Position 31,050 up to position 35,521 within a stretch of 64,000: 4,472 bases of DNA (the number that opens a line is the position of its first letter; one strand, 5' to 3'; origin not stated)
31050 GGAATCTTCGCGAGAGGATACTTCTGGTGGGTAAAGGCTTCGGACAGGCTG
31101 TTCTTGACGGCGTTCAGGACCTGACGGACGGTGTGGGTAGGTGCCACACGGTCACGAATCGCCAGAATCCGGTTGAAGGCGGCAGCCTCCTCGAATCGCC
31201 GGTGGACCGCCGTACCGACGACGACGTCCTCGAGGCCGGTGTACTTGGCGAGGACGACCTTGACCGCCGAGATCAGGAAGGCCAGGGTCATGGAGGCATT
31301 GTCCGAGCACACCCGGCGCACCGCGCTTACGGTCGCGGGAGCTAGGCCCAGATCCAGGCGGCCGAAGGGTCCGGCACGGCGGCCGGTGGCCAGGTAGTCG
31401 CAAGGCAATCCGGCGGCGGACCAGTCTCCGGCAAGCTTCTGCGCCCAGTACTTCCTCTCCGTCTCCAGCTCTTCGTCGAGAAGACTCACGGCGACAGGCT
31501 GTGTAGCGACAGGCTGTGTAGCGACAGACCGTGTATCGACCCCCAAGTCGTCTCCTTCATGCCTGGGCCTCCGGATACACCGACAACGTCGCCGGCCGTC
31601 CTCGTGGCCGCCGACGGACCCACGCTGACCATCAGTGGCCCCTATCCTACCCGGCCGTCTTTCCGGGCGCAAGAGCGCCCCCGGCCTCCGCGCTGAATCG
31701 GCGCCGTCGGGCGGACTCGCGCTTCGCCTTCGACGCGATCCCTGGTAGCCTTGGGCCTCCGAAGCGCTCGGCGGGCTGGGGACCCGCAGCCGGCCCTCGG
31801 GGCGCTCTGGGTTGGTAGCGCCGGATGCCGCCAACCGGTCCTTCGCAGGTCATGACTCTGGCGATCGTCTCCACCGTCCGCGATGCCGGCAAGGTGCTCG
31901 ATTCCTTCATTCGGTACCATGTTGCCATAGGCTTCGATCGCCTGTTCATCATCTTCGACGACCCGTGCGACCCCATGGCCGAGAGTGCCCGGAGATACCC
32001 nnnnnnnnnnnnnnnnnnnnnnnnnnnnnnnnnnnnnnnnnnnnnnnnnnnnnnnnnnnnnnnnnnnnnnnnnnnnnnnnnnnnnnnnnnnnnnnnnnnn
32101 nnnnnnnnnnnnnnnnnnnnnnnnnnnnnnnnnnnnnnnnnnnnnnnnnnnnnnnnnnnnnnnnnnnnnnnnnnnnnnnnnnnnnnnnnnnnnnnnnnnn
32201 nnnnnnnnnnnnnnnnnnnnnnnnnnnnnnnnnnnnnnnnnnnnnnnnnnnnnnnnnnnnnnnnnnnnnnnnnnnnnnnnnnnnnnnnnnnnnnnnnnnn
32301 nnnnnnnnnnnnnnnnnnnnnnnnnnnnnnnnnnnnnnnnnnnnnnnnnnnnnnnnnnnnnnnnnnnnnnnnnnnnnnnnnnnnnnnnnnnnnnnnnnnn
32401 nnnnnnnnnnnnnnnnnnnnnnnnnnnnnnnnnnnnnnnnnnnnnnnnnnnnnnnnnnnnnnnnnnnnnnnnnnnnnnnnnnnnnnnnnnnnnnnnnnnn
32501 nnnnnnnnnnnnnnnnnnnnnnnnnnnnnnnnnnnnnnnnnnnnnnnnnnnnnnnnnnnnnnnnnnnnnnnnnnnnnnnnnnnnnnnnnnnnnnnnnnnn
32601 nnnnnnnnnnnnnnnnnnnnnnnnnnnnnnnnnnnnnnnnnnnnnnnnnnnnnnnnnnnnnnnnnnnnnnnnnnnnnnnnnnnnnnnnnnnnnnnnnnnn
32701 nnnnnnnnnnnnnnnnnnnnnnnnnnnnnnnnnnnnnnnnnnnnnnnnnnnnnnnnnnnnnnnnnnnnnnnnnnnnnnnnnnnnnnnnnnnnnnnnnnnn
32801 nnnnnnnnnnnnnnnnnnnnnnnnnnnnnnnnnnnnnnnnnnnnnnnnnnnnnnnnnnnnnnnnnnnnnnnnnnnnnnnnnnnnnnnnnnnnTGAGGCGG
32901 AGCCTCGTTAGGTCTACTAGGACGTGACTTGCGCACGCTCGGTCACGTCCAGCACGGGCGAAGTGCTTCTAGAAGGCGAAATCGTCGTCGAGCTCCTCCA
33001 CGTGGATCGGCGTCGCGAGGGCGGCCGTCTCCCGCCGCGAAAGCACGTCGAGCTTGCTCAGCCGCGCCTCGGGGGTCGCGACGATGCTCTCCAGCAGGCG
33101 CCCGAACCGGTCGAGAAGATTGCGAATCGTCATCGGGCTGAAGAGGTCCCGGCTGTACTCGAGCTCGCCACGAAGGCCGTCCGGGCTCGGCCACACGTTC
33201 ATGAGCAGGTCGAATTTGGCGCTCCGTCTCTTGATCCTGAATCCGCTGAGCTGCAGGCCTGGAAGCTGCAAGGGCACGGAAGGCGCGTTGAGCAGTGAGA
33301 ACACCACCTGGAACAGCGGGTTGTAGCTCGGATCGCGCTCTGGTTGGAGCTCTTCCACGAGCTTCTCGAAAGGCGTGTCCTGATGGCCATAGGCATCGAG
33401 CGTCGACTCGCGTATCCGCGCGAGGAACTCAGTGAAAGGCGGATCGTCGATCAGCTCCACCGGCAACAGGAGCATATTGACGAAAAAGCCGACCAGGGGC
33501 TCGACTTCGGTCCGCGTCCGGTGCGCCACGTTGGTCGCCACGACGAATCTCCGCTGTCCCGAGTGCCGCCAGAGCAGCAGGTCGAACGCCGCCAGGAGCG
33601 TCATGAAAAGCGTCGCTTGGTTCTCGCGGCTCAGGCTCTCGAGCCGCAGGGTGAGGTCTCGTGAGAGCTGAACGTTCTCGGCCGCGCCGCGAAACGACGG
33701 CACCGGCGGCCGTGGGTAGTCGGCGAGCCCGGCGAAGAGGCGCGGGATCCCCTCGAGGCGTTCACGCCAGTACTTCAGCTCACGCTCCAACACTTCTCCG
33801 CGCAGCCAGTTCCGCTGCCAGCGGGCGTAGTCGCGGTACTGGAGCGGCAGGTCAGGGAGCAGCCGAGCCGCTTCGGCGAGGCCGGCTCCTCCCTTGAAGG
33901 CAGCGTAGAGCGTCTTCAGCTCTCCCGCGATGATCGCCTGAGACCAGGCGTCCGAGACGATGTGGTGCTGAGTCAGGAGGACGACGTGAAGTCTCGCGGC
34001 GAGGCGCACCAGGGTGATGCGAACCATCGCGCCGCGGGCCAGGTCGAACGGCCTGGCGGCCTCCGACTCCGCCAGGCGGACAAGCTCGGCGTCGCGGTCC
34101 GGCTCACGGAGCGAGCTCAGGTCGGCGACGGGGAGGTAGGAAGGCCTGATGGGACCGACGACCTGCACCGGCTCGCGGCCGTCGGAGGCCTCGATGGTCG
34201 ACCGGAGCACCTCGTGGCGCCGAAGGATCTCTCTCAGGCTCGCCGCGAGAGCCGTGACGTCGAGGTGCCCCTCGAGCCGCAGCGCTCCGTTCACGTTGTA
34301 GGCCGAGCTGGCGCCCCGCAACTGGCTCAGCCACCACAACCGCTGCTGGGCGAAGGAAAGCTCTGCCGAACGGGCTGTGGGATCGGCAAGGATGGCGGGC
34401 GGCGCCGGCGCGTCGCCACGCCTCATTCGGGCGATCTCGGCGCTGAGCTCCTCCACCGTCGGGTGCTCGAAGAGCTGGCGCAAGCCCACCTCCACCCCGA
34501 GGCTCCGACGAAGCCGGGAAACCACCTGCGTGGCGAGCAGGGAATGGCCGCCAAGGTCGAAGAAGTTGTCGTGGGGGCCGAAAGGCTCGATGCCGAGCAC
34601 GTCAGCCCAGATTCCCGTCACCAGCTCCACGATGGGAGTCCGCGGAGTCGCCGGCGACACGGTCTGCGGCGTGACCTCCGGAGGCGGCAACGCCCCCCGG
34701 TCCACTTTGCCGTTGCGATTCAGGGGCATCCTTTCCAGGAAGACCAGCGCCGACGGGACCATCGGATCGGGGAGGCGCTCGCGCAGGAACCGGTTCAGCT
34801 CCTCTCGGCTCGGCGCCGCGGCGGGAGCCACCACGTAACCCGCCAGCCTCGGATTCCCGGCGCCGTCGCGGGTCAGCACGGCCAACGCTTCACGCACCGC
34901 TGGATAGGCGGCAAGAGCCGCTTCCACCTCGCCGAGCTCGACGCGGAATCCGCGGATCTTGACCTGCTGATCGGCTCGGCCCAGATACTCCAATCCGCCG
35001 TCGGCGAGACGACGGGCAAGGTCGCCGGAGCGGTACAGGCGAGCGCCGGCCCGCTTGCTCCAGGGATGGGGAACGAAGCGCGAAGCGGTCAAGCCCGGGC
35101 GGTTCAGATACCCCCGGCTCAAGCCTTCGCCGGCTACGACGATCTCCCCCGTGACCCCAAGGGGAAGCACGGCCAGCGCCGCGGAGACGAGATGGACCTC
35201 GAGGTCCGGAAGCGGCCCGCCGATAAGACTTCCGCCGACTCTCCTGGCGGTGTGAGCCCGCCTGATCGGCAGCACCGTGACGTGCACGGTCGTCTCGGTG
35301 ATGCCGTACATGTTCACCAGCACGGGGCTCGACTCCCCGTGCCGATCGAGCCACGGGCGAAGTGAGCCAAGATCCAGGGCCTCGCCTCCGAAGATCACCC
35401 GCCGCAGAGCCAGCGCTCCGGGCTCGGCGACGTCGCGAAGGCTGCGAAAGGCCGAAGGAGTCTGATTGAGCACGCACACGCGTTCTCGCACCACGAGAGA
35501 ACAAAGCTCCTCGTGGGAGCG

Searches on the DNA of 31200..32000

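Call 10: search_rna_families(source=window, start=31200, end=32000, threshold=evalue, max_evalue=1)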
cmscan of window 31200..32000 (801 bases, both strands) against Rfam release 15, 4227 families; matches with E-value up to 1: 0.
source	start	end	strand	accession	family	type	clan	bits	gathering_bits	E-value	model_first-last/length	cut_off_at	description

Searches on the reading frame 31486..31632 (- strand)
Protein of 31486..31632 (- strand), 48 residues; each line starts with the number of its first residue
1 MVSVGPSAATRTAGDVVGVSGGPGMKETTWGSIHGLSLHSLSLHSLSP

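Call 60: search_protein_families(library=pfam, proteins=[window:31486-31632:-], max_evalue=1)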
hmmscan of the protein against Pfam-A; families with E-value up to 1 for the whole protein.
window:31486-31632:- (48 aa): 0 families

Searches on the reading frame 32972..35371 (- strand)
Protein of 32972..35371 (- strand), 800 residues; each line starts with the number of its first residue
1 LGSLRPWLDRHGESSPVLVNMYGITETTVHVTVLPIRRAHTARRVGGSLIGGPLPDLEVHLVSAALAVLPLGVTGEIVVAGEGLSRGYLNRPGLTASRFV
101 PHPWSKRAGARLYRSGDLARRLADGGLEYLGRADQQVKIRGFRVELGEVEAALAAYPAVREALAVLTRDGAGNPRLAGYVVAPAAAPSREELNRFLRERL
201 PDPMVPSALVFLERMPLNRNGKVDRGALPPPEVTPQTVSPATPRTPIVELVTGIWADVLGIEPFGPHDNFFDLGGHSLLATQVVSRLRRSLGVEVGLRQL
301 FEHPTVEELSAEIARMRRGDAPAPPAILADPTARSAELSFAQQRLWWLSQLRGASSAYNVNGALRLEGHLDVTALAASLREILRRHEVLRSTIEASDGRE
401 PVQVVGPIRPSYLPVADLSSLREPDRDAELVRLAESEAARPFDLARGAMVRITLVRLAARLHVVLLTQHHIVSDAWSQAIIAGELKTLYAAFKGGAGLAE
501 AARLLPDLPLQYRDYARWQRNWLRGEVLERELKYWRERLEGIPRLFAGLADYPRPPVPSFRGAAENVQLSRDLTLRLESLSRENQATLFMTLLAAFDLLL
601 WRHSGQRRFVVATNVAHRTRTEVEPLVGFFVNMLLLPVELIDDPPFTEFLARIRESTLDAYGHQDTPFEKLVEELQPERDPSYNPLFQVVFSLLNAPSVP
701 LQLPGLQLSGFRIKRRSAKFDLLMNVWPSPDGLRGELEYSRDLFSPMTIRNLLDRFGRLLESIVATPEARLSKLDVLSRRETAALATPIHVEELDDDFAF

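Call 13: search_protein_families(library=pfam, proteins=[window:32972-35371:-], max_evalue=0.01)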
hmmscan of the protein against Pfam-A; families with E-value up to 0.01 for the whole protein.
window:32972-35371:- (800 aa): 4 families
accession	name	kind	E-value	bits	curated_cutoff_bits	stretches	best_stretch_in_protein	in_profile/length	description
PF00668.25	Condensation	-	1e-94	318.3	30.6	1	335-785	4-455/456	Condensation domain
PF00550.31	PP-binding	-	9e-20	71.1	20.8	1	250-312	2-66/67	Phosphopantetheine attachment site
PF00501.34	AMP-binding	-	3.4e-13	49.6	29.9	1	7-89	306-384/384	AMP-binding enzyme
PF13193.12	AMP-binding_C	-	9.8e-12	46.1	24.5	1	148-222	1-76/76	AMP-binding enzyme C-terminal domain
